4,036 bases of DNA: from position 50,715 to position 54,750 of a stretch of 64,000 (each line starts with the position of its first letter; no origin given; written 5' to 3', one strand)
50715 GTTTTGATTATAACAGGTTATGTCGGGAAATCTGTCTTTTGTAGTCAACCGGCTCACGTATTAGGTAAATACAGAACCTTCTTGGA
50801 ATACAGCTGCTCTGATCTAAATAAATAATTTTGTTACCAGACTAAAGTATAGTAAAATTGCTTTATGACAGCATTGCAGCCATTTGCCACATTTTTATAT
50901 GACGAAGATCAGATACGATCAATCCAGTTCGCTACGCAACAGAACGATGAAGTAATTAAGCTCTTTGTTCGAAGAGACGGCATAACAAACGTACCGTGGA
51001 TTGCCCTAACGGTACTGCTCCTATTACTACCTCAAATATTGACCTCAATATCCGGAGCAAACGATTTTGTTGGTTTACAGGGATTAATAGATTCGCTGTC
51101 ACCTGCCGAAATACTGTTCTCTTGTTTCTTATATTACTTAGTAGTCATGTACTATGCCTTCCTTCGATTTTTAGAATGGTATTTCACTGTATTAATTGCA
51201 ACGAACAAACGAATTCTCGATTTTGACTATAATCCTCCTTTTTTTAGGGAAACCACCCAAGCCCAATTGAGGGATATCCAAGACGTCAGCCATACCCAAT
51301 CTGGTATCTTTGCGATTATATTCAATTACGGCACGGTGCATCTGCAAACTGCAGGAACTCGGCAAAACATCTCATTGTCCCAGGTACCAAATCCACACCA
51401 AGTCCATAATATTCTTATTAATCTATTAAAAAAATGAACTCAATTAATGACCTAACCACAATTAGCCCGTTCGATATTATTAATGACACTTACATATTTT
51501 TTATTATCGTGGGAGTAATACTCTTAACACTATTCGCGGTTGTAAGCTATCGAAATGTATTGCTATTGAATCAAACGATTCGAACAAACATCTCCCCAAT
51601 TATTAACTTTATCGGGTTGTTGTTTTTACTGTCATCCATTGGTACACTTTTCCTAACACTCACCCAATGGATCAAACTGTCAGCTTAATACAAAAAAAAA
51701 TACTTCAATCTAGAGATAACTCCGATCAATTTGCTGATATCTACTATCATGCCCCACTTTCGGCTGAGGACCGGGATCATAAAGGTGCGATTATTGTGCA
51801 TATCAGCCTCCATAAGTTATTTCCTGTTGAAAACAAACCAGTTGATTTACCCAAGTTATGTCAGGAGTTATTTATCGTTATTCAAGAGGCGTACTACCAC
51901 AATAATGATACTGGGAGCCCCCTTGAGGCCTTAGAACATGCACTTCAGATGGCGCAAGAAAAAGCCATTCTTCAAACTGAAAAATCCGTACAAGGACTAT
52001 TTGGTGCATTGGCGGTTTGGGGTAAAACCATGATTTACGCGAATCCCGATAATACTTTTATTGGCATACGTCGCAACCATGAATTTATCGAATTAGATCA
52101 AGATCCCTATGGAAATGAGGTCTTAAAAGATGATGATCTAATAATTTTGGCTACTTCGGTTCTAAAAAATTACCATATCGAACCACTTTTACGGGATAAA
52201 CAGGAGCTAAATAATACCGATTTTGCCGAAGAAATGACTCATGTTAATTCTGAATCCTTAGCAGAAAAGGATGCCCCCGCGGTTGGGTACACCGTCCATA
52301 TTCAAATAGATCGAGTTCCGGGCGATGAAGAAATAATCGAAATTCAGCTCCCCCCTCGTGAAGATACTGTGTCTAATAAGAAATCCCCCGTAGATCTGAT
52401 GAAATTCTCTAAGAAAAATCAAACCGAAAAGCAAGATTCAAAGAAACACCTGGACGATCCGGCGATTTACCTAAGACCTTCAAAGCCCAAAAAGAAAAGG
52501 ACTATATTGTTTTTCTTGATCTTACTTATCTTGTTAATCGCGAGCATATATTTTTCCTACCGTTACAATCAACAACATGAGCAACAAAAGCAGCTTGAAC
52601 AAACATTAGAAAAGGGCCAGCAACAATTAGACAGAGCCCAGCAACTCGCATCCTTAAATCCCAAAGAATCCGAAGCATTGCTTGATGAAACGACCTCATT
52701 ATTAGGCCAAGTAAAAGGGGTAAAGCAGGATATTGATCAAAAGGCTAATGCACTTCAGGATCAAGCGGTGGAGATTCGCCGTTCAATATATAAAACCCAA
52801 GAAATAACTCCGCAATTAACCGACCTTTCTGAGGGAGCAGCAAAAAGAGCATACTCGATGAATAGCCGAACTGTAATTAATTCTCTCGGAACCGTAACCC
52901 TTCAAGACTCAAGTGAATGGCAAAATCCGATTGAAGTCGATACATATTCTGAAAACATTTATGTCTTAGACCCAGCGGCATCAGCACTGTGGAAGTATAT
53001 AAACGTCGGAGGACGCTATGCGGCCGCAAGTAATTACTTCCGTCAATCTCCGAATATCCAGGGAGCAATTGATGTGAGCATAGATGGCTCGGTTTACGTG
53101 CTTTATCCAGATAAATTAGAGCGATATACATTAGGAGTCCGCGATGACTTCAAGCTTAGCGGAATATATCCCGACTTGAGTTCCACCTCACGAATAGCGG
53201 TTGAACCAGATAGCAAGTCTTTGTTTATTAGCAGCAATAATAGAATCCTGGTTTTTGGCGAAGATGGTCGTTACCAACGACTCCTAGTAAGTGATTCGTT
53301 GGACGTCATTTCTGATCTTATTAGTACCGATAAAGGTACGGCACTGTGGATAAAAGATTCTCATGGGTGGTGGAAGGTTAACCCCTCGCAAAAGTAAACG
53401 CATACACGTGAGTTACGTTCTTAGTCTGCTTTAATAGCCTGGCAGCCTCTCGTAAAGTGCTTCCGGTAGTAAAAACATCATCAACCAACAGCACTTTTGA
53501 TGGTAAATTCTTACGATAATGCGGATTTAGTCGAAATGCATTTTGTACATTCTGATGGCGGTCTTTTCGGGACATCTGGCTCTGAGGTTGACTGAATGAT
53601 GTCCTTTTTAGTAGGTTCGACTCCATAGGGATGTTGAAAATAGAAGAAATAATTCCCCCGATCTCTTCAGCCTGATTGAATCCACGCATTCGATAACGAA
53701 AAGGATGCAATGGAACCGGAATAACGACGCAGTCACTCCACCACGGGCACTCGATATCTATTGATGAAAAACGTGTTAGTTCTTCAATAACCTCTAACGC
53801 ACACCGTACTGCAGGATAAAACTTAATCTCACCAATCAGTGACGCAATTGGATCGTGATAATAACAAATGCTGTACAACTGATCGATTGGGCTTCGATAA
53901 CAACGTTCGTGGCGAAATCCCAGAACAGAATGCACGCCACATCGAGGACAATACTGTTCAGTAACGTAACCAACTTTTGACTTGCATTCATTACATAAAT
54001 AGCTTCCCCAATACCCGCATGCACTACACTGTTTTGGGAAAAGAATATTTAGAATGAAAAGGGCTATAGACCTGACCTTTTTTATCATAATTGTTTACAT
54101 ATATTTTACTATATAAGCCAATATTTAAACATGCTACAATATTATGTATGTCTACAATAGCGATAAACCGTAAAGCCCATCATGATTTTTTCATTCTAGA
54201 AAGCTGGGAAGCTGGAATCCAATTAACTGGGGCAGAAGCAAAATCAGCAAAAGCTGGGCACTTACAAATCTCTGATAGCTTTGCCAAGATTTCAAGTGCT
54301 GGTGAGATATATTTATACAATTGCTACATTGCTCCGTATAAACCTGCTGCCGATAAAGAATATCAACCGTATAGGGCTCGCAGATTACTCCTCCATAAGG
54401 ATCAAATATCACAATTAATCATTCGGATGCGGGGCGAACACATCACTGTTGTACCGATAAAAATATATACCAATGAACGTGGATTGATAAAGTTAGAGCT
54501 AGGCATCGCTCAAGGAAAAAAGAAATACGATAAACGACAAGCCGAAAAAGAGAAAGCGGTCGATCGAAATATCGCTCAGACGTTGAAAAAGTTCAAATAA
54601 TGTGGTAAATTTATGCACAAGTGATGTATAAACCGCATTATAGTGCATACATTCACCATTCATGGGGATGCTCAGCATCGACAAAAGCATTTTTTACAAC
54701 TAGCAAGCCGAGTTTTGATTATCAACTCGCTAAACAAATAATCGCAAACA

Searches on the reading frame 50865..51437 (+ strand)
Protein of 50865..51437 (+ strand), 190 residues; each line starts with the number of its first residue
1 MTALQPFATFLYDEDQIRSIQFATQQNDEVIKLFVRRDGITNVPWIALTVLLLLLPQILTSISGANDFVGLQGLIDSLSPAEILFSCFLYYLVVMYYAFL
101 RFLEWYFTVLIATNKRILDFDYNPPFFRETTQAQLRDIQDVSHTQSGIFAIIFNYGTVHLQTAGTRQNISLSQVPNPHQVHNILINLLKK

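Call 43: search_protein_families(library=pfam, proteins=[window:50865-51437:+], max_evalue=0.001)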
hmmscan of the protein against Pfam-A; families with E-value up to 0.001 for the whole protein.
window:50865-51437:+ (190 aa): 1 family
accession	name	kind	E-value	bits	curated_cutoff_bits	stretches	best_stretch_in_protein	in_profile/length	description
PF03703.20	bPH_2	-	8.1e-07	29.6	22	1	125-183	19-77/78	Bacterial PH domain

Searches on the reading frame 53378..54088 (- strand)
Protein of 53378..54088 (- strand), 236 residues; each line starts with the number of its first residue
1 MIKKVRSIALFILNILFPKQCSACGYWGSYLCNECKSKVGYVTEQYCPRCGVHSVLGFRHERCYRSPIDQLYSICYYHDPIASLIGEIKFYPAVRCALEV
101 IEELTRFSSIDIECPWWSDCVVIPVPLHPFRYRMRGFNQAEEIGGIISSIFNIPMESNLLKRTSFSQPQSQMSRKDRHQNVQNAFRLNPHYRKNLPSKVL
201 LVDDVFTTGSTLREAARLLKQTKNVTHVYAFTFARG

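Call 43: search_protein_families(library=pfam, proteins=[window:53378-54088:-], max_evalue=0.001)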
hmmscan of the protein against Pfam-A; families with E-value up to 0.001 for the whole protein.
window:53378-54088:- (236 aa): 2 families
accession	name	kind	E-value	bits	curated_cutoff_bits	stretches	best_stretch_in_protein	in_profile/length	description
PF18912.6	DZR_2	-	1.5e-09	38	27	1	12-54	1-46/56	Double zinc ribbon domain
PF00156.33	Pribosyltran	-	9.9e-07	28.6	26.3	1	143-221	43-112/158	Phosphoribosyl transferase domain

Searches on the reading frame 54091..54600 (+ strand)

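Call 43: search_protein_families(library=pfam, proteins=[window:54091-54600:+], max_evalue=0.001)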
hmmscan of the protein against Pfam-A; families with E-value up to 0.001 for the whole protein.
window:54091-54600:+ (169 aa): 1 family
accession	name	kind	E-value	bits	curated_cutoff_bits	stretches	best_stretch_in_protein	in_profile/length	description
PF01668.23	SmpB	-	5.1e-47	159.8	27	1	23-166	1-142/143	SmpB protein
